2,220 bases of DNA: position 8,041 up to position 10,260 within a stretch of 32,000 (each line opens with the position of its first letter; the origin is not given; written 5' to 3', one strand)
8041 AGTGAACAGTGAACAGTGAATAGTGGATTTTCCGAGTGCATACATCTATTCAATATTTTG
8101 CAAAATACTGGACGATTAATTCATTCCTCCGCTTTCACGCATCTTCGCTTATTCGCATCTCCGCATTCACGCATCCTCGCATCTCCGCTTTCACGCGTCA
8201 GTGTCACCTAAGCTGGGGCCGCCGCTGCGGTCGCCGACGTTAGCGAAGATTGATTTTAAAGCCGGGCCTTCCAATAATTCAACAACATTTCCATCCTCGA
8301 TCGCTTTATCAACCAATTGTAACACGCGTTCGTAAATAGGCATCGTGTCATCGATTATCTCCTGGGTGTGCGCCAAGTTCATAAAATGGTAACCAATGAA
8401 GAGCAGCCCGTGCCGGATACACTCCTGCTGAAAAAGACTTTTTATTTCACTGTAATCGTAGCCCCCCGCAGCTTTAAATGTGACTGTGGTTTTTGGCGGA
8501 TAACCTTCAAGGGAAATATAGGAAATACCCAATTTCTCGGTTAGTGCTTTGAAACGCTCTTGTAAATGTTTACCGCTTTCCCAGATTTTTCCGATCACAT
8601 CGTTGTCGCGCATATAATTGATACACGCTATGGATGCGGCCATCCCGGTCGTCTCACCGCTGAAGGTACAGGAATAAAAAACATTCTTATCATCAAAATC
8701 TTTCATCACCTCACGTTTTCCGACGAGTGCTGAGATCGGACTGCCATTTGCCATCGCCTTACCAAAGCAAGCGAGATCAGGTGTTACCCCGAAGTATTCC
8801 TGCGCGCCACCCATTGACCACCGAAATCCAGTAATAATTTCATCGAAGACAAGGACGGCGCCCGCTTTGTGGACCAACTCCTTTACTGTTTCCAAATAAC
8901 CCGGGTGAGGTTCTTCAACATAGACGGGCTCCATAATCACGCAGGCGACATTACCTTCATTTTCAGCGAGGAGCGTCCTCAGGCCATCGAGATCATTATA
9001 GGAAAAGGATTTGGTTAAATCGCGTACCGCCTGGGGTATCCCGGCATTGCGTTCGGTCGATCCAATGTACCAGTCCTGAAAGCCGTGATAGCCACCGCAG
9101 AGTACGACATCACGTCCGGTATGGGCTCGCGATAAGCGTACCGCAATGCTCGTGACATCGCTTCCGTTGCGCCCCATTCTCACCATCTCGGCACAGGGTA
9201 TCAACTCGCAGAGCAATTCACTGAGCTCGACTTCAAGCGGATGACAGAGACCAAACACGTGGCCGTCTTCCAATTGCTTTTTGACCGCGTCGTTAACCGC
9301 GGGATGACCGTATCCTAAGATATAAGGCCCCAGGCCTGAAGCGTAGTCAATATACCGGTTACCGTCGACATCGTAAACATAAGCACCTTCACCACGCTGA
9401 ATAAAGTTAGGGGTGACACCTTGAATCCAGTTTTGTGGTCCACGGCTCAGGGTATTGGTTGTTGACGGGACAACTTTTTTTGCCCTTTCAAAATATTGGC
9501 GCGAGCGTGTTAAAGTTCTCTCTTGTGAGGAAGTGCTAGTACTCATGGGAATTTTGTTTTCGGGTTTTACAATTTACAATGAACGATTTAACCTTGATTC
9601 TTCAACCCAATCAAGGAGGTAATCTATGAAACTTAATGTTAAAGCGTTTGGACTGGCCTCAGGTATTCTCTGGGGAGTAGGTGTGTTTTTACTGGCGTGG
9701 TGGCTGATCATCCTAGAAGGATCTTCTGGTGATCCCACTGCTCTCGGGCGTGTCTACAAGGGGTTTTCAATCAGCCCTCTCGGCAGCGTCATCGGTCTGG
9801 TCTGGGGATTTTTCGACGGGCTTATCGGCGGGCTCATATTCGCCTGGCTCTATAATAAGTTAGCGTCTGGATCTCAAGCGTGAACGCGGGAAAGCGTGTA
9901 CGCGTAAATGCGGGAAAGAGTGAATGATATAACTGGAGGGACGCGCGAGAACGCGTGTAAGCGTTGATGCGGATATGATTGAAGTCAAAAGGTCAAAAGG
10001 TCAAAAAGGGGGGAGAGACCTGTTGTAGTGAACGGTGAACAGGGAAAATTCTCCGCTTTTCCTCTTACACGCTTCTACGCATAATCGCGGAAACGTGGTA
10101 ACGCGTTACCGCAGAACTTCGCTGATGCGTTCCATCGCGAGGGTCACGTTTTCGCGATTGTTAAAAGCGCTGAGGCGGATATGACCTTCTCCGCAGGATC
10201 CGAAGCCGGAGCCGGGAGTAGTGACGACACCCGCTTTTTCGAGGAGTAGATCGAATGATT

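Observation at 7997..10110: Two spacers share one module order: (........)n, G5-6, about 10 nt, (GTGAACR)n, then TTCACGC-type words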

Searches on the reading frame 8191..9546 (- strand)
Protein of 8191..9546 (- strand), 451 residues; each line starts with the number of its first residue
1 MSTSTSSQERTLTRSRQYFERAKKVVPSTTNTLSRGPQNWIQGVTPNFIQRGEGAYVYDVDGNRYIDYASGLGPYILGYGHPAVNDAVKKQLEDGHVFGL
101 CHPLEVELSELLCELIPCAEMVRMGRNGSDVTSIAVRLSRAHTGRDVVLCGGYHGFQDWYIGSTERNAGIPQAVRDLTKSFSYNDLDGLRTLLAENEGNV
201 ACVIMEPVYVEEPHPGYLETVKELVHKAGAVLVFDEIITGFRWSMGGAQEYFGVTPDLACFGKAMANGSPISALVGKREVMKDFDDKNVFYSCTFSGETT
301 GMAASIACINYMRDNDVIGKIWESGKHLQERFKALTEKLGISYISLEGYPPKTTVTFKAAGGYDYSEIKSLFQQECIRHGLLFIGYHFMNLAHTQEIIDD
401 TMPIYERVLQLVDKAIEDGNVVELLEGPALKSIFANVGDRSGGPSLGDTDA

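Call 41: find_homologous_proteins(query=window:8191-9546:-, max_evalue=1e-100)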
Query window:8191-9546:- (451 aa): 3611 proteins with E <= 1e-100 among 8000 candidates; the best 120 are listed.
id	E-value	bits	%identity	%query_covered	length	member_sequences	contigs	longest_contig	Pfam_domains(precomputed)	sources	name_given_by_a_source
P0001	0.0e+0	1023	98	100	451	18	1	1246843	PF00202.28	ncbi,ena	-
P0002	1.6e-284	962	92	99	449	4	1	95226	PF00202.28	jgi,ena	-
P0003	3.4e-277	938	90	100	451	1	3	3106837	PF00202.28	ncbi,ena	-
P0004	1.4e-222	758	70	99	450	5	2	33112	PF00202.28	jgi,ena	jgi:glutamate-1-semialdehyde 2,1-aminomutase/spore coat polysaccharide biosynthesis protein SpsF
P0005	3.0e-220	750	70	99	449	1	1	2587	PF00202.28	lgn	-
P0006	1.2e-216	738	68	100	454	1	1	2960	PF00202.28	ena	-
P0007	2.6e-216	737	68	99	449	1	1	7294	PF00202.28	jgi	-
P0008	2.1e-213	727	67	99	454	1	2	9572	PF00202.28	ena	-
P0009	4.0e-213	726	68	99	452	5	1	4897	PF00202.28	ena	-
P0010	8.9e-213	725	67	99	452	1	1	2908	PF00202.28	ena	-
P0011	1.9e-212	724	68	98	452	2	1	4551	PF00202.28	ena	-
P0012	1.3e-211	721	68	98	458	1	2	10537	PF00202.28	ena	-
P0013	5.1e-211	719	68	97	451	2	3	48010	PF00202.28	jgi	-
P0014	3.0e-210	717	69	96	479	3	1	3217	PF00202.28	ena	-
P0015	4.8e-208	710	69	97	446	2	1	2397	PF00202.28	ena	-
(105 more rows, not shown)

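Call 42: find_encoding_contigs(protein=P0001, flank=10000, max_places=2)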
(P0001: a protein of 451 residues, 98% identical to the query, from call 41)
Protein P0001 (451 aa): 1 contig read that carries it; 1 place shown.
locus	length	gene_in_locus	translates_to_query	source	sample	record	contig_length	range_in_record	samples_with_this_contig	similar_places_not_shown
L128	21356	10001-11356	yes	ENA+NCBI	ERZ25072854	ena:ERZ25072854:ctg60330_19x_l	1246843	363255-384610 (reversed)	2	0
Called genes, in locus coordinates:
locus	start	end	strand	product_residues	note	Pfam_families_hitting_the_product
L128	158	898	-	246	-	PF06342:DUF1057 (weak), PF12146:Hydrolase_4, PF00561:Abhydrolase_1, PF12697:Abhydrolase_6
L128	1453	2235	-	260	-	PF04542:Sigma70_r2, PF04539:Sigma70_r3 (weak), PF04297:UPF0122 (weak), PF04545:Sigma70_r4, PF08281:Sigma70_r4_2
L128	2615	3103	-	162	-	-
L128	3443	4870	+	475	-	PF01566:Nramp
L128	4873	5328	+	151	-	PF02566:OsmC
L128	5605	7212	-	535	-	PF00890:FAD_binding_2, PF01266:DAO (weak), PF03486:HI0933_like (faint), PF07992:Pyr_redox_2 (faint), PF02910:Succ_DH_flav_C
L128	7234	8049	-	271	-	PF02569:Pantoate_ligase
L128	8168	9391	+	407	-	PF00155:Aminotran_1_2, PF04864:Alliinase_C (faint)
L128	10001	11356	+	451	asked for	PF00202:Aminotran_3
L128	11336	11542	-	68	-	-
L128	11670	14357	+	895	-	PF03176:MMPL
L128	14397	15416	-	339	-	PF03706:LPG_synthase_TM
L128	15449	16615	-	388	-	PF13439:Glyco_transf_4 (weak), PF13579:Glyco_trans_4_4 (weak), PF20706:GT4-conflict, PF00534:Glycos_transf_1, PF13692:Glyco_trans_1_4, PF13524:Glyco_trans_1_2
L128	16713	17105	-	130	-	PF02410:RsfS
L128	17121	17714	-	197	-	PF01467:CTP_transf_like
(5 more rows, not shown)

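Call 43: find_encoding_contigs(protein=P0002, flank=10000, max_places=2)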
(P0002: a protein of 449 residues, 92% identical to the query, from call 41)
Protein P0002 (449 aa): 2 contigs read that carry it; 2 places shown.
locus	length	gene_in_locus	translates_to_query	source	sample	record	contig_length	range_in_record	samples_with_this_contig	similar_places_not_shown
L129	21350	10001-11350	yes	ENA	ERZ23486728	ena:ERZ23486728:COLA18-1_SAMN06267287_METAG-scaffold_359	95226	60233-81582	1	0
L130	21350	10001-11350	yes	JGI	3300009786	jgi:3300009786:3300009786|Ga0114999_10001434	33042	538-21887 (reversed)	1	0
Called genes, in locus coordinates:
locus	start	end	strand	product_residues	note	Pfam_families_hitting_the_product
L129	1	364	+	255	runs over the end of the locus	PF00392:GntR, PF08220:HTH_DeoR, PF00455:DeoRC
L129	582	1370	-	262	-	PF06342:DUF1057, PF00561:Abhydrolase_1, PF12146:Hydrolase_4, PF12697:Abhydrolase_6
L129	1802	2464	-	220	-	PF04542:Sigma70_r2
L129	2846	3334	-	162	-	-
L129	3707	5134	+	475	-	PF01566:Nramp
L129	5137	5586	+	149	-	PF02566:OsmC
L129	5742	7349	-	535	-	PF00890:FAD_binding_2, PF01266:DAO (weak), PF03486:HI0933_like (faint), PF07992:Pyr_redox_2 (faint), PF02910:Succ_DH_flav_C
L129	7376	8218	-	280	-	PF02569:Pantoate_ligase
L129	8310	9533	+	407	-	PF00155:Aminotran_1_2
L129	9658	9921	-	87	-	-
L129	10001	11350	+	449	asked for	PF00202:Aminotran_3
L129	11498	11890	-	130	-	PF02410:RsfS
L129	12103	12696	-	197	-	PF01467:CTP_transf_like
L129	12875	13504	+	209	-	PF06055:ExoD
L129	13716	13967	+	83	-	-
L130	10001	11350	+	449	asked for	PF00202:Aminotran_3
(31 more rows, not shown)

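Call 44: find_encoding_contigs(protein=P0003, flank=10000, max_places=2)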
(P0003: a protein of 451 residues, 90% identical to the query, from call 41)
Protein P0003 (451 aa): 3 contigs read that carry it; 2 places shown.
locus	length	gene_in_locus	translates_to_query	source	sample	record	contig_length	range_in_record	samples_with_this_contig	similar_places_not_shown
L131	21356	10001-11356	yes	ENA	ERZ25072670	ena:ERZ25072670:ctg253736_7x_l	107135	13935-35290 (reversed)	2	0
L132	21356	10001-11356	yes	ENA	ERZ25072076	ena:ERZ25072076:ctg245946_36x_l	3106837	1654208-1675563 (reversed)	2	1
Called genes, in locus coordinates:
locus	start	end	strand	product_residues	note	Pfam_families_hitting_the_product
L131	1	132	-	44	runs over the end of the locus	PF04545:Sigma70_r4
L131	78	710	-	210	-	PF04542:Sigma70_r2, PF04539:Sigma70_r3 (weak)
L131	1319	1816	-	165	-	-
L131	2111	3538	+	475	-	PF01566:Nramp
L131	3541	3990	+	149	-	PF02566:OsmC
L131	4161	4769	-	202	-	PF00665:rve (weak), PF13683:rve_3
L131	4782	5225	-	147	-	PF13518:HTH_28, PF13551:HTH_29, PF13565:HTH_32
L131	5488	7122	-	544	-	PF00890:FAD_binding_2, PF01266:DAO, PF03486:HI0933_like (faint), PF07992:Pyr_redox_2 (faint), PF02910:Succ_DH_flav_C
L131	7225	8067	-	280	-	PF02569:Pantoate_ligase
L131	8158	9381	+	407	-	PF00155:Aminotran_1_2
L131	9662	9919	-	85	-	-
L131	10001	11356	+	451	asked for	PF00202:Aminotran_3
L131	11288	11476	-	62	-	-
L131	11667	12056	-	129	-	PF02410:RsfS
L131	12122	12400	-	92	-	-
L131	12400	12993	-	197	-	PF01467:CTP_transf_like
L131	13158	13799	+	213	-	PF06055:ExoD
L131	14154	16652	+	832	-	PF03176:MMPL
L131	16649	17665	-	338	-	PF03706:LPG_synthase_TM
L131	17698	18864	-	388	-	PF13439:Glyco_transf_4, PF13579:Glyco_trans_4_4 (weak), PF20706:GT4-conflict, PF00534:Glycos_transf_1, PF13692:Glyco_trans_1_4, PF13524:Glyco_trans_1_2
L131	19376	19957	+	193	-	-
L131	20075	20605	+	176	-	-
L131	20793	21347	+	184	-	-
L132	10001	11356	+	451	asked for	PF00202:Aminotran_3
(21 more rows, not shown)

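Call 45: find_encoding_contigs(protein=P0004, flank=10000, max_places=2)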
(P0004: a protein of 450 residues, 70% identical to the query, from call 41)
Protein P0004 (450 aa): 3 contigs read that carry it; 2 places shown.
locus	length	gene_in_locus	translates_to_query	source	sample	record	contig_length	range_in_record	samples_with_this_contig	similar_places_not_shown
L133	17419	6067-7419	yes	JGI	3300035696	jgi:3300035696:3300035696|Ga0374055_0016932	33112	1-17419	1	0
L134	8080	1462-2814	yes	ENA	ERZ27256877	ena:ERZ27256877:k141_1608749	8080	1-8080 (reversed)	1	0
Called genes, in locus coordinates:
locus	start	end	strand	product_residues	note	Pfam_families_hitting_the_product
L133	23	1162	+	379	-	PF07690:MFS_1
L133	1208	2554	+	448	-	PF00202:Aminotran_3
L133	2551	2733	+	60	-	-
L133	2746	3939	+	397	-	-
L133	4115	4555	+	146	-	PF00903:Glyoxalase, PF12681:Glyoxalase_2 (weak), PF13669:Glyoxalase_4, PF18029:Glyoxalase_6 (weak)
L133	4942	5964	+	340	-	PF04909:Amidohydro_2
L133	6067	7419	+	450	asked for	PF00202:Aminotran_3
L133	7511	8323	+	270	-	PF00106:adh_short, PF08659:KR, PF23441:SDR (weak), PF13561:adh_short_C2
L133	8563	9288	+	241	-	PF01408:GFO_IDH_MocA (weak), PF22725:GFO_IDH_MocA_C3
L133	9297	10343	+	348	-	PF01208:URO-D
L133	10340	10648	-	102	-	-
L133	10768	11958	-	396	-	PF01208:URO-D (weak)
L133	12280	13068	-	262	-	PF03328:HpcH_HpaI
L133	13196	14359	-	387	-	PF01208:URO-D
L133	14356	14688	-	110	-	PF00392:GntR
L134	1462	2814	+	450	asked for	PF00202:Aminotran_3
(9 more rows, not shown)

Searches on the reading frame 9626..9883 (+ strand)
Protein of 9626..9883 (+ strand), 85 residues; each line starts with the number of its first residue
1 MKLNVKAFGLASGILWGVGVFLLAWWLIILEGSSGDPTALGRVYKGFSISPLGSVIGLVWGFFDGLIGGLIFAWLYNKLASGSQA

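Call 12: find_encoding_contigs(protein=window:9626-9883:+, flank=10000, max_places=6)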
Protein window:9626-9883:+ (85 aa): 4 contigs read that carry it; 2 places shown.
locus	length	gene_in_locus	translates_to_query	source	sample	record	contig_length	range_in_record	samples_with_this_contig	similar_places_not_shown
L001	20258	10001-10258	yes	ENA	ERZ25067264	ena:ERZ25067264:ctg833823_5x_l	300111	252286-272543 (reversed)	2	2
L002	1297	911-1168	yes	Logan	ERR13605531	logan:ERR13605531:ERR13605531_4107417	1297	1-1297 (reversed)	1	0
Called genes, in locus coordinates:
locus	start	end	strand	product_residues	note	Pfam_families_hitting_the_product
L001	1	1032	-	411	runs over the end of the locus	-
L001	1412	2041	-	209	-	PF06055:ExoD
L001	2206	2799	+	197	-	PF01467:CTP_transf_like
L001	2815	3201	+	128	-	PF02410:RsfS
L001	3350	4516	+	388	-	PF13439:Glyco_transf_4 (weak), PF13579:Glyco_trans_4_4 (weak), PF20706:GT4-conflict, PF00534:Glycos_transf_1, PF13692:Glyco_trans_1_4, PF13524:Glyco_trans_1_2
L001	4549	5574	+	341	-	PF03706:LPG_synthase_TM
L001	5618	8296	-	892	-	PF03176:MMPL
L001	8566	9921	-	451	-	PF00202:Aminotran_3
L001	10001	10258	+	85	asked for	-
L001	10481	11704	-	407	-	PF00155:Aminotran_1_2, PF04864:Alliinase_C (faint)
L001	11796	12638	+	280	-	PF02569:Pantoate_ligase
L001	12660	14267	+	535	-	PF00890:FAD_binding_2, PF01266:DAO (weak), PF03486:HI0933_like (faint), PF07992:Pyr_redox_2 (faint), PF02910:Succ_DH_flav_C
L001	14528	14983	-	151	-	PF02566:OsmC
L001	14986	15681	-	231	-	-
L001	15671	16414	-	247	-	PF01566:Nramp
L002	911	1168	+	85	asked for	-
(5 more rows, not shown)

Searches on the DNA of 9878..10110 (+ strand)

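Call 75: search_dna_similar(query=window:9878-10110:+, collection=plasmids, mode=distant, max_rows=5)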
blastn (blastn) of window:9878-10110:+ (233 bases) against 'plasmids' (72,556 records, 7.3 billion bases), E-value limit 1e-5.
No match.
